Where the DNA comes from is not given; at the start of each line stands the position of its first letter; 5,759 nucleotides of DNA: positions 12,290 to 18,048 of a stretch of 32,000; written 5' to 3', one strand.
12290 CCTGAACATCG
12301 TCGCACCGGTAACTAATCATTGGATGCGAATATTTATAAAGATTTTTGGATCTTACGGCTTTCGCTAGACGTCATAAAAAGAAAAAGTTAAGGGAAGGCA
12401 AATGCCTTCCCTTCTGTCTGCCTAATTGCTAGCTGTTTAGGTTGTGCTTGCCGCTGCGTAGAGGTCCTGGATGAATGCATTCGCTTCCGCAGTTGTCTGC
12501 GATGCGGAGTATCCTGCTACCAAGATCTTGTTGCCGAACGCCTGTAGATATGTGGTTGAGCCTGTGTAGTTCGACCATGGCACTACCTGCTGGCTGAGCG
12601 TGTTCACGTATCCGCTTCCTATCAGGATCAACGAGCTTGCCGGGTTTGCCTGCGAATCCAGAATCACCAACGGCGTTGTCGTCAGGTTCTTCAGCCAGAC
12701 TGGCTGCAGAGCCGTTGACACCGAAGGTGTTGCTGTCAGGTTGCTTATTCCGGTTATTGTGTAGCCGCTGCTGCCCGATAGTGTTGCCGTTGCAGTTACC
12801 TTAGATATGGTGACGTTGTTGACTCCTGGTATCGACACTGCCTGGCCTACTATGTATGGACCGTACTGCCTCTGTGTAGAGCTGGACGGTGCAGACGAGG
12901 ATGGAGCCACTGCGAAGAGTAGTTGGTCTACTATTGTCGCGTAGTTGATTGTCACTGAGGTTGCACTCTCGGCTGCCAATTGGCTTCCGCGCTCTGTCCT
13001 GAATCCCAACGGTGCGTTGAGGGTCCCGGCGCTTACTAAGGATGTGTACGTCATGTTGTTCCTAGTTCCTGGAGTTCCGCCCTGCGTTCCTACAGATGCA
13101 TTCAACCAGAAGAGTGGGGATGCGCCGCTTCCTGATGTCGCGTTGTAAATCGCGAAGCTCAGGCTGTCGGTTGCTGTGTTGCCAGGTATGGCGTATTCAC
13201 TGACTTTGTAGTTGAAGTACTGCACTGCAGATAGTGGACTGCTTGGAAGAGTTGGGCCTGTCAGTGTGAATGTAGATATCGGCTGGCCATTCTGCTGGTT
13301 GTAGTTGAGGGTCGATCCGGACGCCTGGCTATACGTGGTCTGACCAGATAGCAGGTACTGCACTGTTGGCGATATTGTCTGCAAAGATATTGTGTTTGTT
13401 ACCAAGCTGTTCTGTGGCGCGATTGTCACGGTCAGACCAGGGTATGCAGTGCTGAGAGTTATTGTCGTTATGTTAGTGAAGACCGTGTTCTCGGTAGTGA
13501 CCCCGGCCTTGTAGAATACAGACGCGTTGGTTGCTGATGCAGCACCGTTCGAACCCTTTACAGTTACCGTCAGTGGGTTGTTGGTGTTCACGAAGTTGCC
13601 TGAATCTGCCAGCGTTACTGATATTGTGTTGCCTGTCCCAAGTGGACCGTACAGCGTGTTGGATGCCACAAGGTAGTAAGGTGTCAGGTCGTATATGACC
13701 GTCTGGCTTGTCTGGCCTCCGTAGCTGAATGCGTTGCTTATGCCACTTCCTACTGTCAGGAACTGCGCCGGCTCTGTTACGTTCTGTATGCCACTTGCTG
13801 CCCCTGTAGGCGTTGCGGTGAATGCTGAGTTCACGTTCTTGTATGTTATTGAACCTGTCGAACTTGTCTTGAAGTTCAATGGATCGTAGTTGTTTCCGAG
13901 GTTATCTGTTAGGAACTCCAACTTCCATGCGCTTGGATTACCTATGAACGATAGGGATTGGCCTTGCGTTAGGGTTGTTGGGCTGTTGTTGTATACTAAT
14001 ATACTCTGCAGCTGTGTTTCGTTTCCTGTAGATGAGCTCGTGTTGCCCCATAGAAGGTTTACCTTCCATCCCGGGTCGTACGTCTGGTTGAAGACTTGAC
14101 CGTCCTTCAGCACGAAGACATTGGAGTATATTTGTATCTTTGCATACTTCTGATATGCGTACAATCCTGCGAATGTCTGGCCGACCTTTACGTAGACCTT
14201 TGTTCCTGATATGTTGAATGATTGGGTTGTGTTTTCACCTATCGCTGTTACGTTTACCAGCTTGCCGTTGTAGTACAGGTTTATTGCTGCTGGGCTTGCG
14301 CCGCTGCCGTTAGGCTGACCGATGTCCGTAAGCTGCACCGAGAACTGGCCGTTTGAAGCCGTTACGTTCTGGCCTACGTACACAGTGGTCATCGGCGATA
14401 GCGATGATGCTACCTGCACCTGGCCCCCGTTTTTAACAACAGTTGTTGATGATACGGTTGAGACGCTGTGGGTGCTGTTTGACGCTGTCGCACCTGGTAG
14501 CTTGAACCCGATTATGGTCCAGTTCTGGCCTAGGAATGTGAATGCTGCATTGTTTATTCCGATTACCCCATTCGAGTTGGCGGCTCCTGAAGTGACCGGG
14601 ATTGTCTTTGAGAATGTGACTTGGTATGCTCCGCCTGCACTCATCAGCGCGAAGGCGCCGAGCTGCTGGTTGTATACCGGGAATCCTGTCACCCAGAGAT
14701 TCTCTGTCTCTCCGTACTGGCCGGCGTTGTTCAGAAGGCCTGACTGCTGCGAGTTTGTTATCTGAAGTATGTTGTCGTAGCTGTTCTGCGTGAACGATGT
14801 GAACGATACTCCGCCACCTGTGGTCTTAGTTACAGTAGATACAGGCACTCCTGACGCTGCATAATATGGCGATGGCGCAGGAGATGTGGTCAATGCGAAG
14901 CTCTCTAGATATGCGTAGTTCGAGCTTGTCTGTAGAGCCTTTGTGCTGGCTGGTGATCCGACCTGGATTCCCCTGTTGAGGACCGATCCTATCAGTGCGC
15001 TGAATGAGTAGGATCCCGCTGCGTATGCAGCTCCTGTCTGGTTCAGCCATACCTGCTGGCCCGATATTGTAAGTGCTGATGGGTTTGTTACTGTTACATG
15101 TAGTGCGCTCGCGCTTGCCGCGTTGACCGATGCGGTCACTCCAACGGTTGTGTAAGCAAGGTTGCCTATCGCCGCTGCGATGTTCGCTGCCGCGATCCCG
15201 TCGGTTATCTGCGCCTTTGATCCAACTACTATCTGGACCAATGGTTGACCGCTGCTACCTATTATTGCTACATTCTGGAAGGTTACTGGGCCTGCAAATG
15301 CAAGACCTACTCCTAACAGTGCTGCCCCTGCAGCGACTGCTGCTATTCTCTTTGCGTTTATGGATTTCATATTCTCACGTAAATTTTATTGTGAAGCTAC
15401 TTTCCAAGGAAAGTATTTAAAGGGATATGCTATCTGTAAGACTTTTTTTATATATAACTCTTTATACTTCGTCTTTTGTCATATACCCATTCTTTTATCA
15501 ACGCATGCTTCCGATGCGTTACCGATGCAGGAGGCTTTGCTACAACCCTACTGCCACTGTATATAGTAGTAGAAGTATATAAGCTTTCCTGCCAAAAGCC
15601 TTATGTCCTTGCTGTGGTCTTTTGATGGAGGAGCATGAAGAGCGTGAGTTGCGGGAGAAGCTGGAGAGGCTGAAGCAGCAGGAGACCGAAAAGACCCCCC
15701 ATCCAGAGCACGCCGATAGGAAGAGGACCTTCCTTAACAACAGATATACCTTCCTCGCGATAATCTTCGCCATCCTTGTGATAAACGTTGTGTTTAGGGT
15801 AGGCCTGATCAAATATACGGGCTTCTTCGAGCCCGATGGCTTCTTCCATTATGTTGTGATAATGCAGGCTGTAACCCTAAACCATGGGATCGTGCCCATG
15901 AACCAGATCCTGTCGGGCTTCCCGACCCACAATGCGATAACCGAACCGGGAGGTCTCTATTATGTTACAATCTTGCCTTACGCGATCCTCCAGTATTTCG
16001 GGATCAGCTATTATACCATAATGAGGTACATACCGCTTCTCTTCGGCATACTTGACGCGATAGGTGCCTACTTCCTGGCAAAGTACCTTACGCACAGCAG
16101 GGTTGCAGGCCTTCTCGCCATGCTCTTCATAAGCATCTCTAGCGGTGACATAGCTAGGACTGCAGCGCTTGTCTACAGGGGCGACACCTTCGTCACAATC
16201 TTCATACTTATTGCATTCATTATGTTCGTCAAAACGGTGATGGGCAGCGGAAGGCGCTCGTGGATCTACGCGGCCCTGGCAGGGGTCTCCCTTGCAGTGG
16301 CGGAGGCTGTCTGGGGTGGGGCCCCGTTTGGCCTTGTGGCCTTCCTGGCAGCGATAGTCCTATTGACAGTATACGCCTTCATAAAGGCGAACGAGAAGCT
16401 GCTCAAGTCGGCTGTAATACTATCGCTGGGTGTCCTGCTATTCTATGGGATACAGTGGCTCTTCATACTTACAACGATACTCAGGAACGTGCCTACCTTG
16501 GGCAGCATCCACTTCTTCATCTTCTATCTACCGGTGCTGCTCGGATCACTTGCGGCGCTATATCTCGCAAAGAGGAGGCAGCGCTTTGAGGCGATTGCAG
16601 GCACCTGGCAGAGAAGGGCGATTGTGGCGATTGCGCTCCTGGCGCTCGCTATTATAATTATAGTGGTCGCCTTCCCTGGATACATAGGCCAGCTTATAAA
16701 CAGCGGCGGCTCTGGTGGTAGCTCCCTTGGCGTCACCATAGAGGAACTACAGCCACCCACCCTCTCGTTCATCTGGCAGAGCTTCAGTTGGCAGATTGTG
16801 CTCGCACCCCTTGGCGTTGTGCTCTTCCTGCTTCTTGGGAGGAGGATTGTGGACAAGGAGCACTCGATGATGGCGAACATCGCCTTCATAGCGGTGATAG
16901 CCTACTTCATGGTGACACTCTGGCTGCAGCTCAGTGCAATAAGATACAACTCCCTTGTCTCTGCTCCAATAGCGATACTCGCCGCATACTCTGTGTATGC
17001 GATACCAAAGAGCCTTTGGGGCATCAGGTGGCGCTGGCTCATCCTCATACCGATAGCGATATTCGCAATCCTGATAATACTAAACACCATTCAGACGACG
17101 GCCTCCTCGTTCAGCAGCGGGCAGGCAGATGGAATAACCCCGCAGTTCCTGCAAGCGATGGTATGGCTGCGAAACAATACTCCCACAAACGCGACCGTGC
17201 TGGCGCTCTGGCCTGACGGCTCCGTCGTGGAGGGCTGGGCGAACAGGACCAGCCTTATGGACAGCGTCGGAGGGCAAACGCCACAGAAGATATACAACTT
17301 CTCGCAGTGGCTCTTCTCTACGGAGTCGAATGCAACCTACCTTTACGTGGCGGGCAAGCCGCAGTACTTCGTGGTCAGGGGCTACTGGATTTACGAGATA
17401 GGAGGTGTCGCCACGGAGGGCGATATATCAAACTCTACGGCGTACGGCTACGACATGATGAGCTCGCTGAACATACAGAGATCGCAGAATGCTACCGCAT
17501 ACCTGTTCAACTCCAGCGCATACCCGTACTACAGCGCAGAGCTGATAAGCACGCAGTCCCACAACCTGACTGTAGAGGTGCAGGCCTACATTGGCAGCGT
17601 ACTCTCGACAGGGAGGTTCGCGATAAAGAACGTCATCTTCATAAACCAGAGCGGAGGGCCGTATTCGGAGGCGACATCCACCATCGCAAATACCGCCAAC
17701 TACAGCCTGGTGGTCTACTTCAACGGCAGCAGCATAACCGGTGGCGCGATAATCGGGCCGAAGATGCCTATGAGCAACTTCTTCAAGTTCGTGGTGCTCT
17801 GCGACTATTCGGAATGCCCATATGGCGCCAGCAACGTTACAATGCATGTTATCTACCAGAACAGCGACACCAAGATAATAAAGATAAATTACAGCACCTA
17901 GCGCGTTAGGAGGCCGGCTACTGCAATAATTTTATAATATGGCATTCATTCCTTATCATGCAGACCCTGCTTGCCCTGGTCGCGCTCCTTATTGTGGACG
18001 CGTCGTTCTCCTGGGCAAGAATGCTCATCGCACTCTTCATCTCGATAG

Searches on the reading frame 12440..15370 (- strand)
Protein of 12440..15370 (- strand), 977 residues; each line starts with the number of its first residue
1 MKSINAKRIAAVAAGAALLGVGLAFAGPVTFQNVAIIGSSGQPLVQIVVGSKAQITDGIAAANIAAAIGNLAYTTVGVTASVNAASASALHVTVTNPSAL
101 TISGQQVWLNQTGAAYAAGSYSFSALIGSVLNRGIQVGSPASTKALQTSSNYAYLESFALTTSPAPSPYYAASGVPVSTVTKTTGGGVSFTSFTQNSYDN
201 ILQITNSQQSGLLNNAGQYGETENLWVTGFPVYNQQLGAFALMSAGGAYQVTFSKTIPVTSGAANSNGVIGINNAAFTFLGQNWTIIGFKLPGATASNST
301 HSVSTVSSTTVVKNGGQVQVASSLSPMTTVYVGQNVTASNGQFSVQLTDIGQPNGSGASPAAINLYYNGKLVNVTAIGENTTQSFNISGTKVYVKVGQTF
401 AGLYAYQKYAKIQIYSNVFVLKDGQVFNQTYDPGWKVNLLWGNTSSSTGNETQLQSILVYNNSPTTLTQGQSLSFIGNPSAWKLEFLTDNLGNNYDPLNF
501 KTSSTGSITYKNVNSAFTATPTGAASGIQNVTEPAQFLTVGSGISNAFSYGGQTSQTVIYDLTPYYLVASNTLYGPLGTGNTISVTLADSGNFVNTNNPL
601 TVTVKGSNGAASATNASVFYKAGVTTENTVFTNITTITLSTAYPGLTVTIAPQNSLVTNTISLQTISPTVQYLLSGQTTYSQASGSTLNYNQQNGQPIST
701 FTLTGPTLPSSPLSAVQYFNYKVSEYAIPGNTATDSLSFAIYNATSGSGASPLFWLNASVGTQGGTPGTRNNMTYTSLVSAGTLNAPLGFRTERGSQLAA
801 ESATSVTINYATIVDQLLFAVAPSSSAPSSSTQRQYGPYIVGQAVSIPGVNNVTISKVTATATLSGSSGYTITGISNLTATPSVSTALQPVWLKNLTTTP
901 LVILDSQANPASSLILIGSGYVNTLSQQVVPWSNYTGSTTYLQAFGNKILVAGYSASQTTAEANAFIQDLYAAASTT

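Call 4: search_protein_families(library=pfam, proteins=[window:12440-15370:-], max_evalue=1)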
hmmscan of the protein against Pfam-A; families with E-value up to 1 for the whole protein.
window:12440-15370:- (977 aa): 1 family
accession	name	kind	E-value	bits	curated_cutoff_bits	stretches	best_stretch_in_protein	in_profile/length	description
PF05124.17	S_layer_C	-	1.3e-14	54.7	23.9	1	39-968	11-175/177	S-layer like family, outer domain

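Call 50: search_protein_families(library=ncbifam, proteins=[window:12440-15370:-], max_evalue=0.1)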
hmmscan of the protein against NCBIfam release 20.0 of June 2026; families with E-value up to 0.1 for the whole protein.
window:12440-15370:- (977 aa): 1 family
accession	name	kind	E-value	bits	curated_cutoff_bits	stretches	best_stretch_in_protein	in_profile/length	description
TIGR01564.1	S_layer_MJ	subfamily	3.4e-11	42.5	25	1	7-80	1-78/571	S-layer protein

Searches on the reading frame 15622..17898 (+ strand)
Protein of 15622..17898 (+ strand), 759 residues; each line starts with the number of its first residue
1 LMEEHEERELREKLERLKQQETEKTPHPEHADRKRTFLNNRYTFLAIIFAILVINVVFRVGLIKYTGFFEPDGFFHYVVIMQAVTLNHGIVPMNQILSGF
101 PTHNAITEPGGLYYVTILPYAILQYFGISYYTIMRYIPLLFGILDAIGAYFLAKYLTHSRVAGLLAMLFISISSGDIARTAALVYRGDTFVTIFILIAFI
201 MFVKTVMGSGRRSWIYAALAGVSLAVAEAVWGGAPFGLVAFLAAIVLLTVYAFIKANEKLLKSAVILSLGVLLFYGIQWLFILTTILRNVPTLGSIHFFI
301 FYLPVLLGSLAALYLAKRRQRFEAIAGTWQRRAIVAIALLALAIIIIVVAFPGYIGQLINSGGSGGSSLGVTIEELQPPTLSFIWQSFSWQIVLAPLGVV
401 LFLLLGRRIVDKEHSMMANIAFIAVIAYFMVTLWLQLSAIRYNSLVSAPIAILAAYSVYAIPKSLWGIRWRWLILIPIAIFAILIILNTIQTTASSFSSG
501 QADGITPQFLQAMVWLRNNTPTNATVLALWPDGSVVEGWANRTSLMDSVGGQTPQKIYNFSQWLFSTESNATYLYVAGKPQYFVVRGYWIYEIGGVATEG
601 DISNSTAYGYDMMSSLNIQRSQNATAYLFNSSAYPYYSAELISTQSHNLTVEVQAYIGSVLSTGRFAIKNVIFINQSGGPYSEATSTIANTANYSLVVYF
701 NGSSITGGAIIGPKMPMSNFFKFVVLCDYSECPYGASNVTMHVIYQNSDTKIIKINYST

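Call 4: search_protein_families(library=pfam, proteins=[window:15622-17898:+], max_evalue=1)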
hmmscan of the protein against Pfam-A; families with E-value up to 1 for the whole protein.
window:15622-17898:+ (759 aa): 1 family
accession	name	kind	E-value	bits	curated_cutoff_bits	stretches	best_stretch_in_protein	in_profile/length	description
PF11992.13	TgpA_N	-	0.0052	16.3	30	1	294-377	122-207/333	TgpA N-terminal domain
